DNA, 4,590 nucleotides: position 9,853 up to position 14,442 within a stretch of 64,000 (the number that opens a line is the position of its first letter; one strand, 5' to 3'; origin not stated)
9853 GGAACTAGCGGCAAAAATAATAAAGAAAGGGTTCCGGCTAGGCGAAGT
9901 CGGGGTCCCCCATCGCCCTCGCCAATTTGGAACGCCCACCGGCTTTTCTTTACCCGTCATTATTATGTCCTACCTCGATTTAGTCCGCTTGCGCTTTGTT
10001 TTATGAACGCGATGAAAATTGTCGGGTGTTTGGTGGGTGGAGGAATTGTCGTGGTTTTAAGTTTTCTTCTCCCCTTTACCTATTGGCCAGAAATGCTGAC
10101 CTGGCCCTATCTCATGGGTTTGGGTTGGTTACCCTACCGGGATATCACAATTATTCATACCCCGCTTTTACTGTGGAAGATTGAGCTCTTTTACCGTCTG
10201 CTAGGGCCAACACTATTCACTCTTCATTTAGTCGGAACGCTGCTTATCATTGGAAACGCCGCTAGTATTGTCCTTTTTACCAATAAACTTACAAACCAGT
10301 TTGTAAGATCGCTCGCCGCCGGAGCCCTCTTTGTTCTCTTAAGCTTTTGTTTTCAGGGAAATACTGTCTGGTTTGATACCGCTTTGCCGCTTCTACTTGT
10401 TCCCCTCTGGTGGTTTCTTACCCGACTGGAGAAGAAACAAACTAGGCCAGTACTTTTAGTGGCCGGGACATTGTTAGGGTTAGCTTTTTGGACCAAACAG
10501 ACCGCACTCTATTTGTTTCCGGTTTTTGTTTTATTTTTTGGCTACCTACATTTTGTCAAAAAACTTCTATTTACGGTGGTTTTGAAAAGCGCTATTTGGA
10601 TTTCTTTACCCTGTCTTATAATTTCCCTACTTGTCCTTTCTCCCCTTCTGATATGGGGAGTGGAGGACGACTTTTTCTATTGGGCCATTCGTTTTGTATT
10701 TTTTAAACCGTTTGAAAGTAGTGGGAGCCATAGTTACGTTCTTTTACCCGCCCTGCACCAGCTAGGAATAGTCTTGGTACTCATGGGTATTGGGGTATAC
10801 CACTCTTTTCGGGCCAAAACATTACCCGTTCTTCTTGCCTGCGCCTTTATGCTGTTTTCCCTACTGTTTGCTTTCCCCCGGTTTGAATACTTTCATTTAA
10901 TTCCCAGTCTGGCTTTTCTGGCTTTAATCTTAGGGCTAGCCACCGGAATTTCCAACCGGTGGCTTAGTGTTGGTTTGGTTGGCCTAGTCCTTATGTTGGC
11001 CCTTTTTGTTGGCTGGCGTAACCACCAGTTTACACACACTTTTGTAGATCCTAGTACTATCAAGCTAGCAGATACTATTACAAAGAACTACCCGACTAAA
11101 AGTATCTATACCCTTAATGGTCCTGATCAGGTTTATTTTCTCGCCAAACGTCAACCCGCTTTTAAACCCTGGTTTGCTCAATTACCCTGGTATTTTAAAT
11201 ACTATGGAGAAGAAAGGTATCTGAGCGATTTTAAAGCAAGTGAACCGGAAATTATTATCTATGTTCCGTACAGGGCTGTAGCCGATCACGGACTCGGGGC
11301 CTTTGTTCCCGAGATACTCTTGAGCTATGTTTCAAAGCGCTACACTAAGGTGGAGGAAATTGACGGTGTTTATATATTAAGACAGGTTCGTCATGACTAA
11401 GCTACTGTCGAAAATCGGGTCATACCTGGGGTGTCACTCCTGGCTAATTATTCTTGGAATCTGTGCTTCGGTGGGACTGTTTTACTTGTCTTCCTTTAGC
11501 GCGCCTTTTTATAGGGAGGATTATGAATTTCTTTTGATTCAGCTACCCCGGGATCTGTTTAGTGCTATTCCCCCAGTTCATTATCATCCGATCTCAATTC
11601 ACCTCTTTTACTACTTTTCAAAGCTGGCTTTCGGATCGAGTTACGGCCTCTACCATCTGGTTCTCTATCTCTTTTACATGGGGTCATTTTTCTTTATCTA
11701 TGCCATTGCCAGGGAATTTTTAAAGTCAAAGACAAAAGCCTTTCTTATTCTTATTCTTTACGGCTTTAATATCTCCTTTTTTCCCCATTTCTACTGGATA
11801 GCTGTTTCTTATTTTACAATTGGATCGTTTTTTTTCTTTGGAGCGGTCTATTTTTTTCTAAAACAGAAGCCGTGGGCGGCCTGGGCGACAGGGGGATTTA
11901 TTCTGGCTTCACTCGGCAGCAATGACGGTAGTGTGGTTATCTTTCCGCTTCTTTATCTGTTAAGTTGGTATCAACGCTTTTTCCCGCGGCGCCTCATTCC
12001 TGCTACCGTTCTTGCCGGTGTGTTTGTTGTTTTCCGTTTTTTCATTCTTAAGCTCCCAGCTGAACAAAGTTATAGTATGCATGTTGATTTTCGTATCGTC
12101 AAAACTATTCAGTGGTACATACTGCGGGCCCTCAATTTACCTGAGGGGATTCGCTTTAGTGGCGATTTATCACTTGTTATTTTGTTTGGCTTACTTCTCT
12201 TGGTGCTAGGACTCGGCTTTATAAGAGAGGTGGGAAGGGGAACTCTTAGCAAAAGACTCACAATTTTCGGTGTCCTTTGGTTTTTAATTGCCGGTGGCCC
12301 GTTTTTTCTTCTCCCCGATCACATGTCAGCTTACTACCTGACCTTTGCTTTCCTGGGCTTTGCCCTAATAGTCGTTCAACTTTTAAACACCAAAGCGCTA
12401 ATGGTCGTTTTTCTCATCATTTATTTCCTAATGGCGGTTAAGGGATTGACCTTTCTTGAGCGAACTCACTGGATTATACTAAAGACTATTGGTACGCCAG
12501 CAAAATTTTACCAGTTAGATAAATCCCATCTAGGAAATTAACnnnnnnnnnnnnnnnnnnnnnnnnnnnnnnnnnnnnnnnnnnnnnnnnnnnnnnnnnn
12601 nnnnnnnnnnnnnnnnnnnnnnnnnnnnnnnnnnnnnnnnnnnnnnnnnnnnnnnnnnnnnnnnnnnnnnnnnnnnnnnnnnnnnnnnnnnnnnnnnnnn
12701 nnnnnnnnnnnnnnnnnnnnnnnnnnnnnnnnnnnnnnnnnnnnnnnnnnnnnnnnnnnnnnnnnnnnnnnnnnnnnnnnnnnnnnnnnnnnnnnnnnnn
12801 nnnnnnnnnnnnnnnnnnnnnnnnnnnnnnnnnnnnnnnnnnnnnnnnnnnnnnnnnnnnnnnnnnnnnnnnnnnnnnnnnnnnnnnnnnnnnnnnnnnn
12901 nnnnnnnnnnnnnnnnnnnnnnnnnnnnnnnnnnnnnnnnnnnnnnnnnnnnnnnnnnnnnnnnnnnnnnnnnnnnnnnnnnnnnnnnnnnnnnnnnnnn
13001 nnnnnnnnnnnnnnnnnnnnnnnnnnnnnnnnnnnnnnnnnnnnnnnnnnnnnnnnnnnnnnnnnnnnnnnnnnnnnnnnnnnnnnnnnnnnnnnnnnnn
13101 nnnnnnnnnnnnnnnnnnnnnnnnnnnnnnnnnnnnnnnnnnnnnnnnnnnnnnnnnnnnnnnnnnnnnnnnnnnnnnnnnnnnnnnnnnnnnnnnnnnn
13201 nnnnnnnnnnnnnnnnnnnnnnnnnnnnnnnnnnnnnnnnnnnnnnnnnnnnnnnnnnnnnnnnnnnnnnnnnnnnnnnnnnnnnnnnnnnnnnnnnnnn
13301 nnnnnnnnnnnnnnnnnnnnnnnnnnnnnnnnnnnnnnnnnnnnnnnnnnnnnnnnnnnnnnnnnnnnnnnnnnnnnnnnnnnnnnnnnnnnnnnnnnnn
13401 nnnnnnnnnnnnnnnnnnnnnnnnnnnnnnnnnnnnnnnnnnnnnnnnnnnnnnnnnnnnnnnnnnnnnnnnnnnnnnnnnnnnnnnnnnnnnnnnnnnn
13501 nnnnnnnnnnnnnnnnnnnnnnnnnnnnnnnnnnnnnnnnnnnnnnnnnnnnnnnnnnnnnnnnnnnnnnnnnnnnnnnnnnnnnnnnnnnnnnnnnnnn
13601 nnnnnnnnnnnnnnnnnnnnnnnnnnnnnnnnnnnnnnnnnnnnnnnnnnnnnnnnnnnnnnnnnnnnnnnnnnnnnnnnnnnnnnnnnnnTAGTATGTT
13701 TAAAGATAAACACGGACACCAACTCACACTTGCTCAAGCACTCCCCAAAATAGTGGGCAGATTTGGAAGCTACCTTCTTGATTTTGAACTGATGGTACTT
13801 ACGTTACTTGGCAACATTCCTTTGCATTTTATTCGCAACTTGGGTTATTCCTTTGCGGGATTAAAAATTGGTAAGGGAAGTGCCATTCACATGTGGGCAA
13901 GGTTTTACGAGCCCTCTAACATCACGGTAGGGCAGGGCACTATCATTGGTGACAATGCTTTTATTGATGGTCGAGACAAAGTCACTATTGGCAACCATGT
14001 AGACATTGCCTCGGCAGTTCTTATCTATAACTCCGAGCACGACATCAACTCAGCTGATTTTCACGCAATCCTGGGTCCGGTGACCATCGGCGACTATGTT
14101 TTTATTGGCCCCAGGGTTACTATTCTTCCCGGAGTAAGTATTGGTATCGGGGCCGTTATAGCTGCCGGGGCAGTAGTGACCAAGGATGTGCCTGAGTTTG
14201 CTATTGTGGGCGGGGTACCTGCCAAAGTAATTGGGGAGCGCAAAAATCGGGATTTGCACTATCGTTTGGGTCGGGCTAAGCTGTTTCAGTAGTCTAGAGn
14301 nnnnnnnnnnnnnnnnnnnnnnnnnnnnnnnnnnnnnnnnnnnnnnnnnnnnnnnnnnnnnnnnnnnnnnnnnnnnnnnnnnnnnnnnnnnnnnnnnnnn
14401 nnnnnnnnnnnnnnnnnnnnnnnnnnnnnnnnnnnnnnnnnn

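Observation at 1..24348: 24-kb surface-glycan locus dominated by polyprenyl-phosphate-dependent GT-C (PMT/ArnT-like) paralogues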

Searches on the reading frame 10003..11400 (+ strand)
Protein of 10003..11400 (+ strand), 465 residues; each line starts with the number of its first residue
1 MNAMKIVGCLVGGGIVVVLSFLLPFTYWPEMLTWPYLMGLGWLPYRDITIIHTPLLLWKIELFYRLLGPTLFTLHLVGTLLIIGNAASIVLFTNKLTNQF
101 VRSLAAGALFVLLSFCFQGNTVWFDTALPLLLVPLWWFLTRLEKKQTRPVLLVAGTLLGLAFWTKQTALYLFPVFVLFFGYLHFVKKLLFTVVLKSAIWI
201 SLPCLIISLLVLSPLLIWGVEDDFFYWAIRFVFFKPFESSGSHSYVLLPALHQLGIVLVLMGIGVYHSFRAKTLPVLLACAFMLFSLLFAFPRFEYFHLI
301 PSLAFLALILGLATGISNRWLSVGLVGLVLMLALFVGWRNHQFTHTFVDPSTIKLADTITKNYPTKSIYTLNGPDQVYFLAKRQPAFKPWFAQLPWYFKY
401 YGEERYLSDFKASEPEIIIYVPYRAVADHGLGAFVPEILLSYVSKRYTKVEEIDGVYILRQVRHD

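Call 3: search_protein_families(library=pfam, proteins=[window:10003-11400:+], max_evalue=0.01)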
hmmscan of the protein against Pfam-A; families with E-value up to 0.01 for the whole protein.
window:10003-11400:+ (465 aa): 1 family
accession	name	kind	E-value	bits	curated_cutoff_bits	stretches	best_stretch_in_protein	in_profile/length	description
PF13231.12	PMT_2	-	7.6e-09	36.4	26.1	1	52-218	2-160/160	Dolichyl-phosphate-mannose-protein mannosyltransferase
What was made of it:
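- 10003..11400 (+): GT-C (PMT_2) polytopic glycosyltransferase, 465 aa. PMT_2 E 7.6e-9, 36.4 bits (call 3).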

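Call 11: search_protein_families(library=ncbifam, proteins=[window:10003-11400:+], max_evalue=0.1)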
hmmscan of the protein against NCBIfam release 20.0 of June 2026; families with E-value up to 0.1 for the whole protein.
window:10003-11400:+ (465 aa): 0 families

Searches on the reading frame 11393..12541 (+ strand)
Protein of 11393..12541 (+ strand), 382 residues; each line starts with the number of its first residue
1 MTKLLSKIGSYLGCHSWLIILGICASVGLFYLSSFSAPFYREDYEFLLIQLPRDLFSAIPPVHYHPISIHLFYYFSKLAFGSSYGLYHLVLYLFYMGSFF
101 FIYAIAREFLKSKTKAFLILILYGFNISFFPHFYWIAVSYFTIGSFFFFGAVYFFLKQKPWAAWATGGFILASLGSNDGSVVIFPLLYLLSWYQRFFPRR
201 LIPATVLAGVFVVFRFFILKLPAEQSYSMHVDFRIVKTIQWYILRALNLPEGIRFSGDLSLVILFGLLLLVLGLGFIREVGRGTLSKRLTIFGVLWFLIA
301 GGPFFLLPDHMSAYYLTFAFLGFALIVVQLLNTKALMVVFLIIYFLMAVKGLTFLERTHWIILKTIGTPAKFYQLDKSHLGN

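Call 4: search_protein_families(library=pfam, proteins=[window:11393-12541:+], max_evalue=0.01)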
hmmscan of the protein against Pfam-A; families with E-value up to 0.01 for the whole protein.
window:11393-12541:+ (382 aa): 0 families

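Call 10: search_protein_families(library=pfam, proteins=[window:11393-12541:+], max_evalue=10)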
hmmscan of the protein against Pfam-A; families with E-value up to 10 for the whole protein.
window:11393-12541:+ (382 aa): 0 families

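Call 11: search_protein_families(library=ncbifam, proteins=[window:11393-12541:+], max_evalue=0.1)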
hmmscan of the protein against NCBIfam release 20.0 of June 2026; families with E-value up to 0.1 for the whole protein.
window:11393-12541:+ (382 aa): 0 families

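Call 30: find_homologous_proteins(query=window:11393-12541:+, max_evalue=0.001)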
Query window:11393-12541:+ (382 aa): 5 proteins with E <= 0.001 among 8000 candidates.
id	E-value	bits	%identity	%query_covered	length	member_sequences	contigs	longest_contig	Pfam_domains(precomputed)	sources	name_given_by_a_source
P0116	2.0e-244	829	100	100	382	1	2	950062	-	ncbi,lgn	-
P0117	4.9e-84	301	43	93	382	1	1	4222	-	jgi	jgi:hypothetical protein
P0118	2.5e-67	246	41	93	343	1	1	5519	-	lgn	-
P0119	6.2e-56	209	36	95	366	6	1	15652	-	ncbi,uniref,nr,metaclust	ncbi:hypothetical protein A2153_05980 [Candidatus Gottesmanbacteria bacterium RBG_16_38_7b]|uniref:G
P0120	1.2e-50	191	36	94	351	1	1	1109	-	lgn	-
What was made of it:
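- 11393..12541 (+): GT-C-like polytopic protein, 382 aa, with no Pfam hit. Only 4 close homologues (call 30).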

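Call 43: search_protein_representatives(alignment_id=A3)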
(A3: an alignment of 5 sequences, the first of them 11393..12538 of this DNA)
Query: 5 sequences, 364 profile positions. Proteins with E-value up to 0.001 (for the whole library): 7114; up to 1e-10: 1015; up to 1e-30: 107. The best 150 are listed.
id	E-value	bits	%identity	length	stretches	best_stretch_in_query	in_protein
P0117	1.1e-164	564.6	-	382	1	1-364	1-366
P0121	4.1e-122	424.6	-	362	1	8-363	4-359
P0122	8.8e-118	410.3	-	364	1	1-364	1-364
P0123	2.8e-112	392.2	-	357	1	8-357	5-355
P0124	5.9e-112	391.1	-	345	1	12-356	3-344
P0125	8.0e-111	387.4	-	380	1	6-364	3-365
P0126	4.8e-109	381.6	-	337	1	23-356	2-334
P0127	3.6e-108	378.7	-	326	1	44-364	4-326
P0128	1.0e-107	377.2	-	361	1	14-364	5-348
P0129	3.9e-104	365.4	-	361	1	16-364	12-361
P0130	5.1e-99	348.6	-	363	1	8-364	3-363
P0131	1.0e-96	341.0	-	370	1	5-364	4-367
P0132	2.1e-95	336.7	-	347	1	18-357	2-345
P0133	5.6e-95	335.3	-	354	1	9-364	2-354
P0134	2.8e-92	326.4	-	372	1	5-364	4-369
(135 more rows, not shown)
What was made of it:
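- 11393..12541 (+): A profile reaches 7114 proteins (call 43).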

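Call 45: search_protein_families(library=pfam, alignment_id=A4, max_evalue=0.01)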
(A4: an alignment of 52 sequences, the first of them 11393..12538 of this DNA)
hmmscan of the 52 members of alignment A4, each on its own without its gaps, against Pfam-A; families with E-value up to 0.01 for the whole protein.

A. member 1, window:11393-12538:+ (382 aa): 0 families

B. families by the number of members that match (of 52 scanned): 6 families
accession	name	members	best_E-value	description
PF13231.12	PMT_2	8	8.1e-08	Dolichyl-phosphate-mannose-protein mannosyltransferase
PF09852.15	DUF2079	2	0.0058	Predicted membrane protein (DUF2079)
PF11992.13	TgpA_N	1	0.0011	TgpA N-terminal domain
PF20444.3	DUF6703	1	0.0038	Family of unknown function (DUF6703)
PF06570.16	DUF1129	1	0.007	Protein of unknown function (DUF1129)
PF04686.18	SsgA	1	0.0075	Streptomyces sporulation and cell division protein, SsgA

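Call 46: search_solved_structures(query=A4, max_evalue=1)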
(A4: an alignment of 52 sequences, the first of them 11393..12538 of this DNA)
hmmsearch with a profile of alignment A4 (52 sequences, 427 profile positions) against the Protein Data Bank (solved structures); distinct sequences matched with E-value up to 1: 1.
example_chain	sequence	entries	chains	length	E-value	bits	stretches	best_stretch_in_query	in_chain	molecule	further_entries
3aqb_A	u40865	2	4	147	0.11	14.3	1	9-74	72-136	Component A of hexaprenyl diphosphate synthase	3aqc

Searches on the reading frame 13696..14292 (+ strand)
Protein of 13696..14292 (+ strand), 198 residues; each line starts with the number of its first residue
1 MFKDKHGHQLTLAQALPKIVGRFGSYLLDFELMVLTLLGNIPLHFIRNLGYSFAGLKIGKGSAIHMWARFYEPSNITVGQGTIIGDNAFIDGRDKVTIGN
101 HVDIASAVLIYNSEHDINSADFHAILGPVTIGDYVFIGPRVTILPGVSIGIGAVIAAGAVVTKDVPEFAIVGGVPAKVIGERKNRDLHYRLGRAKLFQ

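Call 4: search_protein_families(library=pfam, proteins=[window:13696-14292:+], max_evalue=0.01)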
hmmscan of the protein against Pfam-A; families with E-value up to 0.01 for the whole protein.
window:13696-14292:+ (198 aa): 3 families
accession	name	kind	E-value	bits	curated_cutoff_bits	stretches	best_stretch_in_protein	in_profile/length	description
PF00132.30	Hexapep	-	5.4e-14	51.6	27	1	129-163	2-36/36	Bacterial transferase hexapeptide (six repeats)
PF14602.12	Hexapep_2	-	2.2e-08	34.1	27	1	128-163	1-34/34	Hexapeptide repeat of succinyl-transferase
PF25084.1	LbH_EIF2B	-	0.0007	20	54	1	75-160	21-98/105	EIF2B subunit epsilon LbH domain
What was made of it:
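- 13696..14292 (+): Hexapeptide-repeat (WcaF-like) O-acetyltransferase (conserved core). Hexapep E 5.4e-14 (call 4).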

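Call 53: search_protein_families(library=ncbifam, proteins=[window:13696-14292:+], max_evalue=0.001)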
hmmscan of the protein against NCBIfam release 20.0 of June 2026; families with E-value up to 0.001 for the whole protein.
window:13696-14292:+ (198 aa): 43 families (the best 25 are shown)
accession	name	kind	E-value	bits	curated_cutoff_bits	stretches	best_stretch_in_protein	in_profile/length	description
NF007797.0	PRK10502.1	subfamily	6.6e-27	94.3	192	1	53-184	50-181/183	WcaF family extracellular polysaccharide biosynthesis acetyltransferase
TIGR03532.1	DapD_Ac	equivalog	1.2e-19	70.8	231.75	1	58-184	101-216/231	2,3,4,5-tetrahydropyridine-2,6-dicarboxylate N-acetyltransferase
NF038307.1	EPS_acetyl_HpsU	equivalog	1.4e-19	70.4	305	1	42-178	38-174/178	hormogonium polysaccharide biosynthesis acetyltransferase HpsU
NF058585.1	HptprglPActTf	PfamEq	2.1e-19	69.7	300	1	95-185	77-163/172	heptaprenylglyceryl phosphate O-acetyltransferase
TIGR03308.1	phn_thr-fam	hypoth_equivalog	3.6e-19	69.4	201.65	1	128-191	108-171/204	phosphonate metabolim protein, transferase hexapeptide repeat family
NF007076.0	PRK09527.1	equivalog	4e-19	68.8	347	1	58-191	58-194/203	galactoside O-acetyltransferase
NF007240.0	PRK09677.1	equivalog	7.6e-19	67.9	243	1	70-182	60-184/192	putative lipopolysaccharide biosynthesis O-acetyl transferase WbbJ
TIGR04008.1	WcaF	equivalog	4.3e-18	65.8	326.3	1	51-182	47-178/180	colanic acid biosynthesis acetyltransferase WcaF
TIGR03570.1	NeuD_NnaD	subfamily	1.4e-17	64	160.8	1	74-177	98-202/202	NeuD/PglB/VioB family sugar acetyltransferase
NF007499.0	PRK10092.1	equivalog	3.4e-17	62.8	314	1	95-179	93-180/183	maltose O-acetyltransferase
NF000311.1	Vat_ABCDEFH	equivalog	1.3e-16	60.7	300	1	121-187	103-169/201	Vat family streptogramin A O-acetyltransferase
NF033468.1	stregram_VatI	exception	7.4e-15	55.3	415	1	119-185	103-169/208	streptogramin A O-acetyltransferase Vat(I)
NF041874.1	EPS_EpsC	equivalog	3.1e-14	53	150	1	65-181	53-166/168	serine O-acetyltransferase EpsC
NF000490.1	chloram_CatB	equivalog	4.1e-14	52.4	350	1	117-183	99-165/210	type B chloramphenicol O-acetyltransferase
NF000101.1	stregram_VatA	exception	7.8e-14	51.8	450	1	124-182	114-172/219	streptogramin A O-acetyltransferase Vat(A)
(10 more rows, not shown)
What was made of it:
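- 13696..14292 (+): WcaF family 6.6e-27 (call 53).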
